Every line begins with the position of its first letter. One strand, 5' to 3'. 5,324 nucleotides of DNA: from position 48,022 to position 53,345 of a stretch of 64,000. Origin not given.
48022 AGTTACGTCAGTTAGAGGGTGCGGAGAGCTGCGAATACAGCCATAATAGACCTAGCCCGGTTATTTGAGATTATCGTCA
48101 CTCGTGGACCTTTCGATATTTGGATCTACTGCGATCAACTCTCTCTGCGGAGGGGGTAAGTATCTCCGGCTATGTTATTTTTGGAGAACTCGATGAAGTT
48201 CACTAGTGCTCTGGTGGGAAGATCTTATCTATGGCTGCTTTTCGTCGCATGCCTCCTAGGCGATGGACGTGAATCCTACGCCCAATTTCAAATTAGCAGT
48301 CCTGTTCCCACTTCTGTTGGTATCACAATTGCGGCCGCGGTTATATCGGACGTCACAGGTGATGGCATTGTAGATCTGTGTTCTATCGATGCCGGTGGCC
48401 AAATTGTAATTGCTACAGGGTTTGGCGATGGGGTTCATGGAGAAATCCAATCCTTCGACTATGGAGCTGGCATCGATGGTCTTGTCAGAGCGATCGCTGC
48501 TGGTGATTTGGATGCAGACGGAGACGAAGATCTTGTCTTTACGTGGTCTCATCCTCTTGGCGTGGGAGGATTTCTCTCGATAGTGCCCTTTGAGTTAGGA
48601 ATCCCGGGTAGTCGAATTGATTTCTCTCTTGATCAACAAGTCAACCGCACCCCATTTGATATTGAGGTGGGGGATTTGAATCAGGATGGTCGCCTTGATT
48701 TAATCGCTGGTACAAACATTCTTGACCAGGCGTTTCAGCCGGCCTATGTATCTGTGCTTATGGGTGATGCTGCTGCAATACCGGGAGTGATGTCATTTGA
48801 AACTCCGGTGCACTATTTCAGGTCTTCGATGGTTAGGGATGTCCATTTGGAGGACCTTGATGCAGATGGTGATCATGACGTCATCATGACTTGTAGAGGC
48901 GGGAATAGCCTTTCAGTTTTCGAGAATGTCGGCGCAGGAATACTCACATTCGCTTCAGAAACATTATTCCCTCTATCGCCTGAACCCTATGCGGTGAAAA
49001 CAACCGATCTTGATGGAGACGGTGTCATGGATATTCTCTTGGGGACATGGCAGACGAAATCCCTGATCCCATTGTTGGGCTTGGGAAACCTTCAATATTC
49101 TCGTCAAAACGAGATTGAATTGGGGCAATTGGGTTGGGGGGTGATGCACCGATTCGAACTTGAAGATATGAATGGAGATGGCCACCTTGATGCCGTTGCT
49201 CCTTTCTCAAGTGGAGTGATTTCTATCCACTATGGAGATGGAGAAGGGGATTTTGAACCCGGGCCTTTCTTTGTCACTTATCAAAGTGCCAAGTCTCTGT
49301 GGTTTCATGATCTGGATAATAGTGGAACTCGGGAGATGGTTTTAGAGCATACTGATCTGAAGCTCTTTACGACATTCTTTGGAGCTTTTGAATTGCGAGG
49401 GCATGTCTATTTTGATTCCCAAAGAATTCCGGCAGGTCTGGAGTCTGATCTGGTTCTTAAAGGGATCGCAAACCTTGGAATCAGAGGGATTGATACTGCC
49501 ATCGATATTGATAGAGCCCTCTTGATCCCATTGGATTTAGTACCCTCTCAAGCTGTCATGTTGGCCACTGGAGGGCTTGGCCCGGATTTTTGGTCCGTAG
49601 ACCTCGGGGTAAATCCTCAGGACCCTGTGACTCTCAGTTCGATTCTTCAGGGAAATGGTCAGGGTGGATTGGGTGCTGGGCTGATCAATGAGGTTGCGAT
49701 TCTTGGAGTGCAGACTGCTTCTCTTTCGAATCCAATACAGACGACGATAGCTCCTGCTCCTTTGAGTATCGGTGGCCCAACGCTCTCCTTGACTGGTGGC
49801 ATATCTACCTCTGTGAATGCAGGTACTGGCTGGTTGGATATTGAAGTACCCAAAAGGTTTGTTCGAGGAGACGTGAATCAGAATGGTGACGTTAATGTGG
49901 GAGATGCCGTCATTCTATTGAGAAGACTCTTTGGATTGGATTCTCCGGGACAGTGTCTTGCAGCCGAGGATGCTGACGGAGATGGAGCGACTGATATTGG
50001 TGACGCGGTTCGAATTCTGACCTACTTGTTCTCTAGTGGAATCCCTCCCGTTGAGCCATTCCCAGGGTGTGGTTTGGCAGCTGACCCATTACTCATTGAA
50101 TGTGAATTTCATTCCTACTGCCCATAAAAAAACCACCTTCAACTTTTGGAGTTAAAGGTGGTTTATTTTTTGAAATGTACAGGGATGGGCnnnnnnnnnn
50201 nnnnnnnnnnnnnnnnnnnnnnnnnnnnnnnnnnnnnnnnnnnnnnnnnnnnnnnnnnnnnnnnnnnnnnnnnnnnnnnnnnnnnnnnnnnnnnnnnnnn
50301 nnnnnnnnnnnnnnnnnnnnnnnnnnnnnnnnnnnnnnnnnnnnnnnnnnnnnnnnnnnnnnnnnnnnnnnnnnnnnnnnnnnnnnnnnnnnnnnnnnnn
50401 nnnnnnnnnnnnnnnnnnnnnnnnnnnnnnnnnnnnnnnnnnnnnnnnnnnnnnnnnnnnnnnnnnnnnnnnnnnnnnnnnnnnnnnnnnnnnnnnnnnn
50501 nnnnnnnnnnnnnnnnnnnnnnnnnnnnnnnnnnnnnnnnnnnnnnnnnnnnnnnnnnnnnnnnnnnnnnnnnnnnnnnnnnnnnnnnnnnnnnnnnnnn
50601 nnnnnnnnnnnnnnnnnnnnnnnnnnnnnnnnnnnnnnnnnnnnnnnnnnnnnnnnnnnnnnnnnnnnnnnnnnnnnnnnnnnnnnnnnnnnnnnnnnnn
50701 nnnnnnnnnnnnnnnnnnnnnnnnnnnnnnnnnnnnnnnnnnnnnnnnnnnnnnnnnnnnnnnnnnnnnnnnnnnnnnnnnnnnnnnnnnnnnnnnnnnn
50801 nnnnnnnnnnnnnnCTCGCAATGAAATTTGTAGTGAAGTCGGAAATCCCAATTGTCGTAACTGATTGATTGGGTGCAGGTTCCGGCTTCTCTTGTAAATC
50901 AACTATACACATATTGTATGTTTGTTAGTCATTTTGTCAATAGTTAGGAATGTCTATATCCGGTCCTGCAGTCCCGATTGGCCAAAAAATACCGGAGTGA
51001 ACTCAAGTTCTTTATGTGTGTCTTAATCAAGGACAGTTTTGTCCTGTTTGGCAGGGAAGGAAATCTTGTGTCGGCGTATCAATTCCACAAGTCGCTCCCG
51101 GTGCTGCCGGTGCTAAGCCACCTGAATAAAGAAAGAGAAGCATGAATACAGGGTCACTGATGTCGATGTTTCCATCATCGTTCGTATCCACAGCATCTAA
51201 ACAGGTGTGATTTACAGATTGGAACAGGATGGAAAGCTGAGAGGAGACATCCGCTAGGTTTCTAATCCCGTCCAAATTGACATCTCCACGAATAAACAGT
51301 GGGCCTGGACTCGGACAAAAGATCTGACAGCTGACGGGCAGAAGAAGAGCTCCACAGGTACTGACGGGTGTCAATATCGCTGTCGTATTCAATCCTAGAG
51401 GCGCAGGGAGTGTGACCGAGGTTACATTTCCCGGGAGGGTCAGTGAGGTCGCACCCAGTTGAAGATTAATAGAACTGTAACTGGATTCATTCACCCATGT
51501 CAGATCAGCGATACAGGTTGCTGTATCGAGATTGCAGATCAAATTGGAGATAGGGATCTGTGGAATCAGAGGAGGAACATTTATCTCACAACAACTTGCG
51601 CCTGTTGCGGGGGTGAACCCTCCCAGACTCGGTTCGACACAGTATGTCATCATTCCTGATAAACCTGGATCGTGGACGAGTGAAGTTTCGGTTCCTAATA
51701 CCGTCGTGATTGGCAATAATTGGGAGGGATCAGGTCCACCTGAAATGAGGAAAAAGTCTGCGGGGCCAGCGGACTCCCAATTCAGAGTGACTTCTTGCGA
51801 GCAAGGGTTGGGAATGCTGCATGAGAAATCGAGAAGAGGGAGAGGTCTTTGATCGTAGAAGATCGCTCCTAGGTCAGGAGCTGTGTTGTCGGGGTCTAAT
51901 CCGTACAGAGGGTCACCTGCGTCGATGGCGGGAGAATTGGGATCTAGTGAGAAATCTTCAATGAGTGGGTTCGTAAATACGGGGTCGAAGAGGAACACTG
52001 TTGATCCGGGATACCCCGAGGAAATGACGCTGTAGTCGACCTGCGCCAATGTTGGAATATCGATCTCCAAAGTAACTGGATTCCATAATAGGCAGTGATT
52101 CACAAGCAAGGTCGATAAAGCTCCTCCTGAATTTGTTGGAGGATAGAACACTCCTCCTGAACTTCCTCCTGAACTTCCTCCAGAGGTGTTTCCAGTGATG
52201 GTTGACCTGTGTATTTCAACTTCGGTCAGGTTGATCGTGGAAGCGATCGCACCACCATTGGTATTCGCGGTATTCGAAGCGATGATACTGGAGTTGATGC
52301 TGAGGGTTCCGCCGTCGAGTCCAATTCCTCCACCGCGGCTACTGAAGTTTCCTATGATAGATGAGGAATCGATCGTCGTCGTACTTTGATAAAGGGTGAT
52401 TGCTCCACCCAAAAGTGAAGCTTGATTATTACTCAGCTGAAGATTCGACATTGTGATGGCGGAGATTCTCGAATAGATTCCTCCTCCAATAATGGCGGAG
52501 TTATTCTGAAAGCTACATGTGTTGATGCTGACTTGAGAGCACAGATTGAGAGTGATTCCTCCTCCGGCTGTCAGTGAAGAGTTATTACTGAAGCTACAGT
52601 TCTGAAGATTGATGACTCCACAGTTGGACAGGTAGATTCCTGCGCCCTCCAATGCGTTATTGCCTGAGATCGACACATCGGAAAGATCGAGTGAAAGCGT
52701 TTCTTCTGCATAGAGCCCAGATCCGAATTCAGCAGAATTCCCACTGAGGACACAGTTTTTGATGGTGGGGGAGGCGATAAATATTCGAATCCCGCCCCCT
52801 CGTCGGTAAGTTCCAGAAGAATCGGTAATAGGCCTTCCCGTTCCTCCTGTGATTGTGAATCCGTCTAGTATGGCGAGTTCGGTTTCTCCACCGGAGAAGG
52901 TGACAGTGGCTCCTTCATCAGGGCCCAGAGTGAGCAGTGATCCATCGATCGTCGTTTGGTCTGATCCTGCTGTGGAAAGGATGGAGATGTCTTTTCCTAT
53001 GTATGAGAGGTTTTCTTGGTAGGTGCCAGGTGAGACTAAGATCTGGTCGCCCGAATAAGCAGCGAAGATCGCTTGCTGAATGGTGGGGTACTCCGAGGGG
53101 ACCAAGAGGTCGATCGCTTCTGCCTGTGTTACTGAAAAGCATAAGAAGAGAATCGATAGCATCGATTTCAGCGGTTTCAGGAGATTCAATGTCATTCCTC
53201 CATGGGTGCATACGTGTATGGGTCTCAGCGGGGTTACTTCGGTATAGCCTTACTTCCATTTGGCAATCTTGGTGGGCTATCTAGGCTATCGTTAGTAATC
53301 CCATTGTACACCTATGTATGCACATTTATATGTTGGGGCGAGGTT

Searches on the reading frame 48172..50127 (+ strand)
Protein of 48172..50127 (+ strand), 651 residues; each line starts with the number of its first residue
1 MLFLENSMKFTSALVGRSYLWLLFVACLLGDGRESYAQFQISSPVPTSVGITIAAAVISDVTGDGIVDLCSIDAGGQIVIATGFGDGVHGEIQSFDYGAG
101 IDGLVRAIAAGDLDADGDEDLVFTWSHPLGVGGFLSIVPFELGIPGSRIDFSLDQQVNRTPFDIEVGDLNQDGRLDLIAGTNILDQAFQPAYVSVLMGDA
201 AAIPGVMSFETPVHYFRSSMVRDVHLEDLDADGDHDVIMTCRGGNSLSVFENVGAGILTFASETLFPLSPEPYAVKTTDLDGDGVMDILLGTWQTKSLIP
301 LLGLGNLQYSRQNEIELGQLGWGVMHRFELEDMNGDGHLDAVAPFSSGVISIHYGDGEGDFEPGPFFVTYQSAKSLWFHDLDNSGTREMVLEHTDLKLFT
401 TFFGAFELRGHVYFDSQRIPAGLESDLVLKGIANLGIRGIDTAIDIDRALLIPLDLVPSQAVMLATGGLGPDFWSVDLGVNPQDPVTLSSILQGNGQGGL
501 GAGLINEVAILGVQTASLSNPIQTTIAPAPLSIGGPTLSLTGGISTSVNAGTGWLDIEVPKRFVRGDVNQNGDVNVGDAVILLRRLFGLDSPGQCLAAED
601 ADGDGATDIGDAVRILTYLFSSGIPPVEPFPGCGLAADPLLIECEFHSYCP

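Call 3: search_protein_families(library=pfam, proteins=[window:48172-50127:+], max_evalue=1)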
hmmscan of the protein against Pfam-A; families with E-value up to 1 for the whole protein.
window:48172-50127:+ (651 aa): 4 families
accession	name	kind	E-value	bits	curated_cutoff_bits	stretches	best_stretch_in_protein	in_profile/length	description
PF13517.12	FG-GAP_3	-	5.5e-28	97.8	26.9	4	228-289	1-60/61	FG-GAP-like repeat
PF01839.29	FG-GAP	-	1.5e-06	28.4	22.1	3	166-181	7-22/37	FG-GAP repeat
PF00404.24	Dockerin_1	-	3.6e-06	27.5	22.9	1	566-619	2-56/57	Dockerin type I domain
PF16743.10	PliI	-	0.0045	17.1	27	0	102-142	56-95/123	Periplasmic lysozyme inhibitor of I-type lysozyme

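Call 4: search_protein_families(library=ncbifam, proteins=[window:48172-50127:+], max_evalue=1)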
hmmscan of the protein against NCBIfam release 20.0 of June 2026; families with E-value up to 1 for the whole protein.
window:48172-50127:+ (651 aa): 2 families
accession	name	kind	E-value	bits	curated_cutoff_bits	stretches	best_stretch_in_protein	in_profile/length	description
NF046077.1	LPS_M949_RS01915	subfamily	0.017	15.1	60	0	272-290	68-86/154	M949_RS01915 family surface polysaccharide biosynthesis protein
NF049990.1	CellobisidaseCelK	equivalog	0.038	12.1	1700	1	561-620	825-883/889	cellulose 1,4-beta-cellobiosidase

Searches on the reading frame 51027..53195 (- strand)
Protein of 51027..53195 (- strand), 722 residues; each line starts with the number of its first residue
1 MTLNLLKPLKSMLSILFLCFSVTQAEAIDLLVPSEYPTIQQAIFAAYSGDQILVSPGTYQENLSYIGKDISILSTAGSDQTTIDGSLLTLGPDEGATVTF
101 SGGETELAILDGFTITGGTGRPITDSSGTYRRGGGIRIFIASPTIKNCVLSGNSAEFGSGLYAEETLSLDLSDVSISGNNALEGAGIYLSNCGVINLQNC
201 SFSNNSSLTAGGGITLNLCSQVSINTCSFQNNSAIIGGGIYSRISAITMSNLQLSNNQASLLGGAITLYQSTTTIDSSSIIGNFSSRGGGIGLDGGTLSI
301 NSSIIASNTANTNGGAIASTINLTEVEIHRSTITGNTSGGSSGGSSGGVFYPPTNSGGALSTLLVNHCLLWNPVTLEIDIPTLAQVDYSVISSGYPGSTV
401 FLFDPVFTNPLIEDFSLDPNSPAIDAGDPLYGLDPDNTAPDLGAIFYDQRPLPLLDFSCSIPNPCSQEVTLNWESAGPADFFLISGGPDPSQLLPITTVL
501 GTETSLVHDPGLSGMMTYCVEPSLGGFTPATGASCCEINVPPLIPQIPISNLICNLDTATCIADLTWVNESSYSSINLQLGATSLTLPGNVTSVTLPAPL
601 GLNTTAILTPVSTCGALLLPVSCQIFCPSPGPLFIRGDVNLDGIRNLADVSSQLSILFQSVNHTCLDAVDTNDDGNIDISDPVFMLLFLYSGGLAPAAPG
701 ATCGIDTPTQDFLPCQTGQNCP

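Call 3: search_protein_families(library=pfam, proteins=[window:51027-53195:-], max_evalue=1)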
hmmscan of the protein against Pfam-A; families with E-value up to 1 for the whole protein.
window:51027-53195:- (722 aa): 1 family
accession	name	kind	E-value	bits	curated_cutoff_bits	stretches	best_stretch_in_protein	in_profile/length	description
PF02415.23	Chlam_PMP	-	0.00079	19.9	20.6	2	227-242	2-18/19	Chlamydia polymorphic membrane protein (Chlamydia_PMP) repeat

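Call 4: search_protein_families(library=ncbifam, proteins=[window:51027-53195:-], max_evalue=1)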
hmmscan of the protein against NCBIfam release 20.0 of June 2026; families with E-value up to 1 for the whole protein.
window:51027-53195:- (722 aa): 3 families
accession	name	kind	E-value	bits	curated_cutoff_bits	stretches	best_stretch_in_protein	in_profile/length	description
TIGR04247.1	NosD_copper_fam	subfamily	0.00066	18.4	300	1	39-337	1-263/377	nitrous oxide reductase family maturation protein NosD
NF041518.1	choice_anch_Q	domain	0.013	15.7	25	1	412-432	14-34/58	choice-of-anchor Q domain-containing protein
TIGR01376.1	POMP_repeat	repeat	0.19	11.7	15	3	307-320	9-22/28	polymorphic outer membrane protein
